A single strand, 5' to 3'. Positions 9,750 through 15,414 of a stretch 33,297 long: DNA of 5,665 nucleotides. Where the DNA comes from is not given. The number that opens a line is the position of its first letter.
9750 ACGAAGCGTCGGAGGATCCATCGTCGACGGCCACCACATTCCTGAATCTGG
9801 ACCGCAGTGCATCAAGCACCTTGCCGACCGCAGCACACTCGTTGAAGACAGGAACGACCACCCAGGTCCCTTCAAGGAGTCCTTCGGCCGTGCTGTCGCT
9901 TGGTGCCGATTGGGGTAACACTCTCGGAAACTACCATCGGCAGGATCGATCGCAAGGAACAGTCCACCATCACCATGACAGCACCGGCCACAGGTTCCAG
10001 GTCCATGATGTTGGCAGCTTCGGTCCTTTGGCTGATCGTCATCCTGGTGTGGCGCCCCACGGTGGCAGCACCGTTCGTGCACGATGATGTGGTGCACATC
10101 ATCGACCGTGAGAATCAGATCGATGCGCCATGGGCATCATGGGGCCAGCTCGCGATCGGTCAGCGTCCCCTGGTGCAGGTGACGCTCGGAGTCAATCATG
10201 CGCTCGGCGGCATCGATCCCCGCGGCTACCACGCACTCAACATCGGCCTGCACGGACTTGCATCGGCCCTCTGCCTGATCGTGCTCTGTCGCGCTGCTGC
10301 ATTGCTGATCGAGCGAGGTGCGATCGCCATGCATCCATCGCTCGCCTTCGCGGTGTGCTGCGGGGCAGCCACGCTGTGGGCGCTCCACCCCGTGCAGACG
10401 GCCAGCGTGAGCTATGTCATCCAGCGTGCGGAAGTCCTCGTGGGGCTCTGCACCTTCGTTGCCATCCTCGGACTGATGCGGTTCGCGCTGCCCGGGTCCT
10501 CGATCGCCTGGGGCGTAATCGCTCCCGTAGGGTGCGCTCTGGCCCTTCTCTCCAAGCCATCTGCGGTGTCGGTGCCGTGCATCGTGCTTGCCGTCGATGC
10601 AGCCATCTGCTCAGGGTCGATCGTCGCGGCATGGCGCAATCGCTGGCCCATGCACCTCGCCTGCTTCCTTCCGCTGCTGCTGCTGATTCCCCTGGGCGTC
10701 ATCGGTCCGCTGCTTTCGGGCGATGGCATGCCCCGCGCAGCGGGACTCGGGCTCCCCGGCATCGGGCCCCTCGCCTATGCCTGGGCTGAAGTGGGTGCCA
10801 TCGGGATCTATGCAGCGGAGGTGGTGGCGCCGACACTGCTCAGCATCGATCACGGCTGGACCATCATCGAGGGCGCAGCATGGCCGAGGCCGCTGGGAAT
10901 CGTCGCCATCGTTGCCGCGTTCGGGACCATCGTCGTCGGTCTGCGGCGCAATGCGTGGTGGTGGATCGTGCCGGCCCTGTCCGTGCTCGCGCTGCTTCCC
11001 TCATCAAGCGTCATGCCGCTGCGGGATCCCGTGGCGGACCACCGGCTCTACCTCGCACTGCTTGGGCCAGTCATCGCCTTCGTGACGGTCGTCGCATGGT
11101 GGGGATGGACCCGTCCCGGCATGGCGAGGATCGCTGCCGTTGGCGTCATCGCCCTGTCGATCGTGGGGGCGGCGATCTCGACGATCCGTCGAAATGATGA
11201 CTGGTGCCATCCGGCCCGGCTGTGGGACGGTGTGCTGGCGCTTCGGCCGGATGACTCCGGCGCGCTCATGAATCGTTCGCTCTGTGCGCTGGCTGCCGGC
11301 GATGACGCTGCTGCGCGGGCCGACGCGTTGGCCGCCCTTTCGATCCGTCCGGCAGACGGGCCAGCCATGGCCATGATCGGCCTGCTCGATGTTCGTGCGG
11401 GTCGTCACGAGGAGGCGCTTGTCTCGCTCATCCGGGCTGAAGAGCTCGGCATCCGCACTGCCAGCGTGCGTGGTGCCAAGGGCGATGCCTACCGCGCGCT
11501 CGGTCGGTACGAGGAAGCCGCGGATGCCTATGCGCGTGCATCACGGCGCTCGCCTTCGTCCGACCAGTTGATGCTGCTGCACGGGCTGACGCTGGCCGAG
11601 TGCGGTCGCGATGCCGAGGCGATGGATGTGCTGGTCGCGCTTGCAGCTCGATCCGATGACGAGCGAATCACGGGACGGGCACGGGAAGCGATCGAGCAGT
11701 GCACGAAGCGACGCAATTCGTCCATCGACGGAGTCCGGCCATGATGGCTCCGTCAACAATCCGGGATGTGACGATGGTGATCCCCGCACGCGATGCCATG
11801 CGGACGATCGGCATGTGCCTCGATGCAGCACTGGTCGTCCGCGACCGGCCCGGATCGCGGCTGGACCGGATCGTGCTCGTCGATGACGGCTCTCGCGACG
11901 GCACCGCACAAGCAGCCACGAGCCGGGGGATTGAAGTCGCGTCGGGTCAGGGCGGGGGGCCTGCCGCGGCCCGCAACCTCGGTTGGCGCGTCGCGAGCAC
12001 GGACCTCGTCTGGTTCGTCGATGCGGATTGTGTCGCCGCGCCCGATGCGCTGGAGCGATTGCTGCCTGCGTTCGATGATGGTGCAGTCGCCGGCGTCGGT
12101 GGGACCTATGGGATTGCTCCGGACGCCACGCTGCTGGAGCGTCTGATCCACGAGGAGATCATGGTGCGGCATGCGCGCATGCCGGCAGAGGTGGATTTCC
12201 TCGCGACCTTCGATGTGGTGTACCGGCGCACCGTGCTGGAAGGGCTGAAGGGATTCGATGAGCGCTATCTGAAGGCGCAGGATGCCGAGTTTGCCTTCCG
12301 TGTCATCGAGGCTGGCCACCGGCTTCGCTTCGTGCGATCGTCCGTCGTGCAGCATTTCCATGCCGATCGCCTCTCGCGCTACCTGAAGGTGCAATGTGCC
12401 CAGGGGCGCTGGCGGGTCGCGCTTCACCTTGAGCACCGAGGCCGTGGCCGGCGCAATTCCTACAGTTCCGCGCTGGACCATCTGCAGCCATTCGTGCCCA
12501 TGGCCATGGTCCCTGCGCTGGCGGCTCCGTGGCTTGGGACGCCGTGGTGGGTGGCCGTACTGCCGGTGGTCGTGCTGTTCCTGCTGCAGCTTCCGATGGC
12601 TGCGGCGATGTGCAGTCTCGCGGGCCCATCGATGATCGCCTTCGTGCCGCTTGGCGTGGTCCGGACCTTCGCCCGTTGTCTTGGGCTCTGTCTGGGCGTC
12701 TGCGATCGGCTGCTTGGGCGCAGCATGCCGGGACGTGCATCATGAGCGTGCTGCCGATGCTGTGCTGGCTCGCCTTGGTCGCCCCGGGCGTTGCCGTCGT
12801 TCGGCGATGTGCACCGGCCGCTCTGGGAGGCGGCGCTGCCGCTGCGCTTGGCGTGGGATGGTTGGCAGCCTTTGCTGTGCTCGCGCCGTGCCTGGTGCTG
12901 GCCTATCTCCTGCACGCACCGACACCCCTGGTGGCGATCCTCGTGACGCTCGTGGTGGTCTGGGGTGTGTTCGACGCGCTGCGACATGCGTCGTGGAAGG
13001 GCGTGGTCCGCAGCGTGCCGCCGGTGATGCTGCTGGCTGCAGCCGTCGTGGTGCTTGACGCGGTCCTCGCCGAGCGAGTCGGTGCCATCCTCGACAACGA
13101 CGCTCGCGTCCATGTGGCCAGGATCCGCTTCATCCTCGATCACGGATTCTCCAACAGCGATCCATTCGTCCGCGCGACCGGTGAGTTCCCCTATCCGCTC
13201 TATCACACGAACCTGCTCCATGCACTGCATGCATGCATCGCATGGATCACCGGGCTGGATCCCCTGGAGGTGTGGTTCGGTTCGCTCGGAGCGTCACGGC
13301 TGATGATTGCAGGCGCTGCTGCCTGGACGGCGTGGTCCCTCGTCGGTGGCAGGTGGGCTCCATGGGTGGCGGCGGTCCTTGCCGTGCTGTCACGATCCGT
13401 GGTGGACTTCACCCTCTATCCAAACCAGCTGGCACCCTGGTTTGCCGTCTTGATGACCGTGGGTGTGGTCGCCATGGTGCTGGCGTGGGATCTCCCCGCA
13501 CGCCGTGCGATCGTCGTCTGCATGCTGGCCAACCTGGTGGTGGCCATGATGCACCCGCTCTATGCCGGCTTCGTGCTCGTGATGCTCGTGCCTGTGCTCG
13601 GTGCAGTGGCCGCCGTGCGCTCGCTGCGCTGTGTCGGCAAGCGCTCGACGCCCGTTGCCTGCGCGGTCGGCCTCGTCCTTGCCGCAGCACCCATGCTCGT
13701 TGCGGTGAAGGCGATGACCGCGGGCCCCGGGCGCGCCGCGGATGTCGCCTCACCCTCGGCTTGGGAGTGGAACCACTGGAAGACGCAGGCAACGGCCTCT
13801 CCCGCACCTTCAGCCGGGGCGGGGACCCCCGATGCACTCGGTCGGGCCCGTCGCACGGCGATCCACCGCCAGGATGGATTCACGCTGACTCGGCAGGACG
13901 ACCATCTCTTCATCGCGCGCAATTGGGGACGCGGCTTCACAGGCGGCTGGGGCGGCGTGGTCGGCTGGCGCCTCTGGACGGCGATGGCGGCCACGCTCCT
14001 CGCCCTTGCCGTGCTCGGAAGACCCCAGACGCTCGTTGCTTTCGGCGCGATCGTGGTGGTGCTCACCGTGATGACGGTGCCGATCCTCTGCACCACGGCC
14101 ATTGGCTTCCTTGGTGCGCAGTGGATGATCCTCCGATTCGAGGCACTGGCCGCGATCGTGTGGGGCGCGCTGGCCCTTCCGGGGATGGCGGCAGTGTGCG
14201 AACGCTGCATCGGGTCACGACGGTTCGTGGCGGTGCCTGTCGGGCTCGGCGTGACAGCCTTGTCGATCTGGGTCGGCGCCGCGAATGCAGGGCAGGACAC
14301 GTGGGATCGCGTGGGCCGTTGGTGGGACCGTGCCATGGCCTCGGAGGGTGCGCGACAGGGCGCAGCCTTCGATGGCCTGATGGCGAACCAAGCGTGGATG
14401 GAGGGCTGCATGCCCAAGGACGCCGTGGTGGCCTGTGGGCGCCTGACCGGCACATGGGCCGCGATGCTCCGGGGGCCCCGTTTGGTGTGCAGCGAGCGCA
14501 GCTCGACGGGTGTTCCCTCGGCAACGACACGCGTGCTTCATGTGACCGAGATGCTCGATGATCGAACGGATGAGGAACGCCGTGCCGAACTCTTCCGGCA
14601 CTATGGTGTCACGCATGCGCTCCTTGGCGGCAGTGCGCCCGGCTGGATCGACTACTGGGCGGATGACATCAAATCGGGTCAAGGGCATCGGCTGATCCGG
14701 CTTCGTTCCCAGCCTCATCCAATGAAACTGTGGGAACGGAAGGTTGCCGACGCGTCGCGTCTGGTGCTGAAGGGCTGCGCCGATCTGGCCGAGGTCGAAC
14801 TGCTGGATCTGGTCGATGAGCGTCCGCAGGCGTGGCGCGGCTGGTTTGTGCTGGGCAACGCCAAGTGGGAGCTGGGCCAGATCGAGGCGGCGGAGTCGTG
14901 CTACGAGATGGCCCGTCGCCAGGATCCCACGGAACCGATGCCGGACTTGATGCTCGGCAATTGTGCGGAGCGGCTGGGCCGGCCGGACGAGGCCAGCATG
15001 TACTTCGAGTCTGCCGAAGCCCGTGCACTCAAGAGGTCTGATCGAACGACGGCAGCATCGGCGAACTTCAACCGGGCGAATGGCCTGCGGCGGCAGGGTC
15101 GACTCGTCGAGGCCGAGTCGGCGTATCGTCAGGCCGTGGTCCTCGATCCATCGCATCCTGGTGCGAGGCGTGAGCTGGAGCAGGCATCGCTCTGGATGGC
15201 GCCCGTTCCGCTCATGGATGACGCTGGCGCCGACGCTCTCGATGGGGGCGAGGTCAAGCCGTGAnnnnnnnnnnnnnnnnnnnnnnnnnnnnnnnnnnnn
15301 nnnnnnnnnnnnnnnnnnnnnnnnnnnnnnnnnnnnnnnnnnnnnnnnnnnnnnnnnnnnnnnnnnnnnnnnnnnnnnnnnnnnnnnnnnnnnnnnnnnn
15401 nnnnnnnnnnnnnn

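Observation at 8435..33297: Candidate undescribed surface system: lipid-carrier glycosylation and decoration island co-localised with three dockerin-tagged secreted proteins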

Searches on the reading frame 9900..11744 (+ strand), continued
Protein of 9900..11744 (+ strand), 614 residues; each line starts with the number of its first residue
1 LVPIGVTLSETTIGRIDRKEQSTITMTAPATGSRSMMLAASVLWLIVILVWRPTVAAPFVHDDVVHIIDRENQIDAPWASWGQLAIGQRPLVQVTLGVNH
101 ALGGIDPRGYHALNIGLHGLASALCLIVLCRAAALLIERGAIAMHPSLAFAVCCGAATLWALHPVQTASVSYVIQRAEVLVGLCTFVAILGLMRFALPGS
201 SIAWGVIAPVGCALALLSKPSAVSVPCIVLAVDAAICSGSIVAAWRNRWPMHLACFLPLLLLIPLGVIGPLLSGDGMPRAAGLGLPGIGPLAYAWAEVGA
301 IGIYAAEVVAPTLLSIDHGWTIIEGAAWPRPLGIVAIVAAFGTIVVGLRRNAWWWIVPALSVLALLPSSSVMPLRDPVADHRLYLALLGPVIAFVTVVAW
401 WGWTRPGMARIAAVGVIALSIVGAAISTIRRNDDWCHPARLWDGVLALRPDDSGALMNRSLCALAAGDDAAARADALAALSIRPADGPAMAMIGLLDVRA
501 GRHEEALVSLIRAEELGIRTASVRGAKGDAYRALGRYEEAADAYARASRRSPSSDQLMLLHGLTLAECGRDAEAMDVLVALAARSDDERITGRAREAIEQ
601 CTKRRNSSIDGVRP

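Call 81: fold_search(model_id=the predicted structure, library=pdb)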
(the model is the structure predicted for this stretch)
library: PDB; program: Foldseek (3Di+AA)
matches with E <= 10: 1300; with E <= 0.001: 85
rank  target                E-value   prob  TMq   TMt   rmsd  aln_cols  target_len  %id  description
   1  6q6g_J                3.9e-05  1.00  0.25  0.30  25.9       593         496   10  Cryo-EM structure of the APC/C-Cdc20-Cdk2-cyclinA2-Cks2 complex, the D1 box class (released 2019-09-11)
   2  8chy                  5.8e-05  1.00  0.25  0.46  10.3       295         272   17  Crystal structure of an 8-repeat consensus TPR superhelix with Zinc. (released 2024-02-21)
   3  2gw1_A                6.5e-05  1.00  0.25  0.30  30.7       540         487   12  Crystal Structure of the Yeast Tom70 (released 2006-06-27)
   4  9gaw_P                7.9e-05  1.00  0.25  0.30  23.3       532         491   12  High-resolution structure of the Anaphase-promoting complex/cyclosome (APC/C) bound to co-activator Cdh1 (released 2024-08-14)
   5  9gaw_J                8.9e-05  1.00  0.25  0.30  25.5       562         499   11  High-resolution structure of the Anaphase-promoting complex/cyclosome (APC/C) bound to co-activator Cdh1 (released 2024-08-14)
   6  7n61_1D               8.9e-05  1.00  0.25  0.24  22.0       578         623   14  structure of C2 projections and MIPs (released 2022-05-18)
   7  9qhc_B                1.1e-04  1.00  0.28  0.56   5.1       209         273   19  Crystal structure of 8-repeat CTPR protein with eliminated coordination sites (released 2025-10-22)
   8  9qhb                  1.1e-04  1.00  0.23  0.47   8.0       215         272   19  Crystal structure of 16-repeat CTPR protein with eliminated coordination sites (released 2025-10-22)
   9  7n61_1F               1.1e-04  1.00  0.28  0.27  18.9       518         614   14  structure of C2 projections and MIPs (released 2022-05-18)
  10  5l9u_F                1.1e-04  1.00  0.25  0.30  26.1       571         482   10  Model of human Anaphase-promoting complex/Cyclosome (APC/C-CDH1) with a cross linked Ubiquitin variant-substrate-UBE2C (released 2016-09-14)
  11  9qhc_A                1.2e-04  1.00  0.27  0.51  11.0       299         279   19  Crystal structure of 8-repeat CTPR protein with eliminated coordination sites (released 2025-10-22)
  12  8a3t_F                1.2e-04  1.00  0.27  0.31  24.0       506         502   14  S. cerevisiae APC/C-Cdh1 complex (released 2022-08-31)
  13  9gzg_A                1.5e-04  1.00  0.22  0.75   3.2       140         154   24  Crystal structure of CTPR4E4 mutant (released 2025-10-15)
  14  8a3t_K                1.5e-04  1.00  0.29  0.33  25.8       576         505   11  S. cerevisiae APC/C-Cdh1 complex (released 2022-08-31)
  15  2pl2_A                1.5e-04  1.00  0.24  0.63   9.1       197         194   19  Crystal structure of TTC0263: a thermophilic TPR protein in Thermus thermophilus HB27 (released 2008-03-04)
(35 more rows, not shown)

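Call 82: search_protein_families(library=pfam, alignment_id=A3, max_evalue=0.01)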
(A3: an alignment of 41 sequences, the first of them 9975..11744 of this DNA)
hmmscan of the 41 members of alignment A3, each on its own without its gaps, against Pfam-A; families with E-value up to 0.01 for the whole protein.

A. member 1, window:9975-11744:+ (589 aa): 11 families
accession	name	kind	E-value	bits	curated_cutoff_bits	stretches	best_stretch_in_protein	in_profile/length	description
PF13432.12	TPR_16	-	3e-09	37.6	32.7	3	501-560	2-62/65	Tetratricopeptide repeat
PF13181.12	TPR_8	-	1.5e-07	31.5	25.7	1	498-528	3-33/34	Tetratricopeptide repeat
PF07719.23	TPR_2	-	1.9e-07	31.1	27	1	501-527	6-32/34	Tetratricopeptide repeat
PF13414.12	TPR_11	-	4.8e-06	26.6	26.8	1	503-531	1-29/42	TPR repeat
PF00515.34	TPR_1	-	0.00024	21.3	27.8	1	502-527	7-32/34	Tetratricopeptide repeat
PF14559.12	TPR_19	-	0.0003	21.5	25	1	508-564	3-60/68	Tetratricopeptide repeat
PF13428.12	TPR_14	-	0.00076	20.4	23.5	1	501-535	6-40/44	Tetratricopeptide repeat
PF13176.12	TPR_7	-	0.0012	19.2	27.9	1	501-528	4-33/36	Tetratricopeptide repeat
PF13424.12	TPR_12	-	0.0013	19.3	30.1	1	468-525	9-74/77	Tetratricopeptide repeat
PF09976.15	TPR_21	-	0.0064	16.7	25.5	1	470-529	119-179/193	Tetratricopeptide repeat-like domain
PF13429.12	TPR_15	-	0.0094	15.8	26.2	0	426-535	144-252/280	Tetratricopeptide repeat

B. families by the number of members that match (of 41 scanned): 55 families (the first 25 are shown)
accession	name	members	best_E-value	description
PF07719.23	TPR_2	41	4.3e-60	Tetratricopeptide repeat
PF13432.12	TPR_16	39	4e-45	Tetratricopeptide repeat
PF14559.12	TPR_19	39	2.9e-40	Tetratricopeptide repeat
PF00515.34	TPR_1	38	3e-60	Tetratricopeptide repeat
PF13181.12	TPR_8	38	1.1e-49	Tetratricopeptide repeat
PF13424.12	TPR_12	38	2.4e-42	Tetratricopeptide repeat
PF13428.12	TPR_14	38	9.4e-40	Tetratricopeptide repeat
PF13414.12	TPR_11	36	2.1e-65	TPR repeat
PF13431.12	TPR_17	34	3.4e-51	Tetratricopeptide repeat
PF13176.12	TPR_7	28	4.2e-25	Tetratricopeptide repeat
PF13371.12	TPR_9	27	9.3e-34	Tetratricopeptide repeat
PF23914.1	TPR_CcmH_CycH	26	1.4e-22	Cytochrome c-type biogenesis protein H TPR domain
PF13174.12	TPR_6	26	1.7e-17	Tetratricopeptide repeat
PF13374.12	TPR_10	25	4.3e-32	Tetratricopeptide repeat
PF13429.12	TPR_15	21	5.5e-11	Tetratricopeptide repeat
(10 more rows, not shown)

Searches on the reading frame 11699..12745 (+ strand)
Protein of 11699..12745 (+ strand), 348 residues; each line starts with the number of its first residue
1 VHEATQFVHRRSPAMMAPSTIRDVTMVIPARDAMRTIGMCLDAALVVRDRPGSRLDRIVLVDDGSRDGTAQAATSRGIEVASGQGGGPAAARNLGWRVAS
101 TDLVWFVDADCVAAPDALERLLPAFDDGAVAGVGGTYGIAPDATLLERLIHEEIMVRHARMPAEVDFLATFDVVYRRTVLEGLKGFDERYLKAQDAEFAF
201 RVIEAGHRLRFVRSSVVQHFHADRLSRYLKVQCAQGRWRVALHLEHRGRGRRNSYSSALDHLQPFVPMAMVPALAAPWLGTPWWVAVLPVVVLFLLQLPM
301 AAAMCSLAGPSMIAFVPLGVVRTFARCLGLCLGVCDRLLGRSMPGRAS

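Call 9: search_protein_families(library=pfam, proteins=[window:11699-12745:+], max_evalue=0.01)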
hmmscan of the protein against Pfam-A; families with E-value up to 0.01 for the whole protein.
window:11699-12745:+ (348 aa): 5 families
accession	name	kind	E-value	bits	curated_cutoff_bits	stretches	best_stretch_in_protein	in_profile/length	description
PF00535.33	Glycos_transf_2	-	4.1e-21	76.1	23.3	1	27-156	3-136/168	Glycosyl transferase family 2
PF13641.12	Glyco_tranf_2_3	-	3.3e-18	67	27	1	24-230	3-222/230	Glycosyltransferase like family 2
PF13632.12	Glyco_trans_2_3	-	2.1e-09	37.9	27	1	104-311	2-191/198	Glycosyl transferase family group 2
PF10111.15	Glyco_tranf_2_2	-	1.3e-08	35.2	27.3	1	85-122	66-103/276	Glycosyltransferase like family 2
PF13506.12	Glyco_transf_21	-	1.9e-07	31.1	21.7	1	95-238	25-172/174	Glycosyl transferase family 21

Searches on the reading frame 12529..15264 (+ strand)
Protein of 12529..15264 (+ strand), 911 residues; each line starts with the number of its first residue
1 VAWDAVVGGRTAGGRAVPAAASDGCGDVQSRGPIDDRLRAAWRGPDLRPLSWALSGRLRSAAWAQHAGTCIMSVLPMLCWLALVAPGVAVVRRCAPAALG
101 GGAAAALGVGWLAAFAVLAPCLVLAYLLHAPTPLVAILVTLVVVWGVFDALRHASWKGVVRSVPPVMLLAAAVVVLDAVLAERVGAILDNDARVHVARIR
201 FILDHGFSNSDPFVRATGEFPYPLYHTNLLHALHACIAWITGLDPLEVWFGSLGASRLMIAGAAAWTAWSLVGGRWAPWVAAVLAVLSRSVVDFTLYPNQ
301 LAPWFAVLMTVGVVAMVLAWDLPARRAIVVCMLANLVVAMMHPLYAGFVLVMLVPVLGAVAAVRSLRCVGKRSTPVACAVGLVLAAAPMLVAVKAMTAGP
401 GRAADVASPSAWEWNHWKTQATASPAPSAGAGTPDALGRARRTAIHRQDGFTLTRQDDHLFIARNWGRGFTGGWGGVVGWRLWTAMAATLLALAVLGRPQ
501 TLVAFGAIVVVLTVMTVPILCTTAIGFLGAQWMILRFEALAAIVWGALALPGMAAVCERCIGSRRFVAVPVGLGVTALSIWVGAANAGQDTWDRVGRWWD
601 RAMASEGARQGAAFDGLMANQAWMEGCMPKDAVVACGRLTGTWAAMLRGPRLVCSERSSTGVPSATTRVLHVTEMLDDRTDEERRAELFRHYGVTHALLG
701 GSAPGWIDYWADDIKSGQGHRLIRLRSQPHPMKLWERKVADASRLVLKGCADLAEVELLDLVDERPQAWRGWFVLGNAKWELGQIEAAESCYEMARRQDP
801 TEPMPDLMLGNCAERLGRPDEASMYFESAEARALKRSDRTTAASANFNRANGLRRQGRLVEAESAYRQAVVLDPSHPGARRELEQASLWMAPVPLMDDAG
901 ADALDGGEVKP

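Call 9: search_protein_families(library=pfam, proteins=[window:12529-15264:+], max_evalue=0.01)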
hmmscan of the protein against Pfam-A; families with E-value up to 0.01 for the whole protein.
window:12529-15264:+ (911 aa): 12 families
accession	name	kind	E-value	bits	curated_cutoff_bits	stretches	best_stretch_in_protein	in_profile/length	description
PF07719.23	TPR_2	-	1.3e-13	50.4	27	2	844-876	2-34/34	Tetratricopeptide repeat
PF00515.34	TPR_1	-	2.1e-13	49.9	27.8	2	844-876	2-34/34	Tetratricopeptide repeat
PF13432.12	TPR_16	-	2.5e-11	44.2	32.7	2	807-877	1-65/65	Tetratricopeptide repeat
PF13428.12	TPR_14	-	1.2e-10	41.4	23.5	2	848-883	6-41/44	Tetratricopeptide repeat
PF13424.12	TPR_12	-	1e-09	38.9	30.1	1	809-870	9-72/77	Tetratricopeptide repeat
PF13181.12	TPR_8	-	8.8e-09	35.3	25.7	0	771-793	3-25/34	Tetratricopeptide repeat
PF14559.12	TPR_19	-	7.3e-06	26.7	25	0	781-824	3-46/68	Tetratricopeptide repeat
PF13176.12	TPR_7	-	0.00015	22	27.9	0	850-877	6-35/36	Tetratricopeptide repeat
PF16918.11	PknG_TPR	-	0.00038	19.8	27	1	750-865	109-217/340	Protein kinase G tetratricopeptide repeat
PF20176.3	DUF6541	-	0.00097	18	29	1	82-707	3-605/646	Family of unknown function (DUF6541)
PF13414.12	TPR_11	-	0.001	19.1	26.8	0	853-881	4-32/42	TPR repeat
PF17874.7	TPR_MalT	-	0.0094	15.7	45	0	807-881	44-118/336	MalT-like TPR region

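Call 11: search_protein_families(library=ncbifam, proteins=[window:12529-15264:+], max_evalue=0.01)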
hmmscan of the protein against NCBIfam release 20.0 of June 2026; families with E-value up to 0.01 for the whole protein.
window:12529-15264:+ (911 aa): 5 families
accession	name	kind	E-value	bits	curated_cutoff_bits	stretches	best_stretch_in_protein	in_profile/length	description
NF033920.0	C39_PA2778_fam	equivalog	7.1e-06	25.6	150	1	782-873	169-254/255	PA2778 family cysteine peptidase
TIGR02552.1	LcrH_SycD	equivalog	5.7e-05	22.9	104.8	1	766-833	49-116/136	SycD/LcrH family type III secretion system chaperone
TIGR02521.1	type_IV_pilW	equivalog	0.00012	21.7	154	1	748-886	44-178/234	type IV pilus biogenesis/stability protein PilW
NF047507.1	TPR_BatC_Lepto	exception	0.00028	20.4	175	1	815-884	70-137/214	TPR repeat-containing protein BatC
TIGR02917.1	PEP_TPR_lipo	equivalog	0.0065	14.4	312.2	0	762-834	186-258/899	XrtA/PEP-CTERM system TPR-repeat protein PrsT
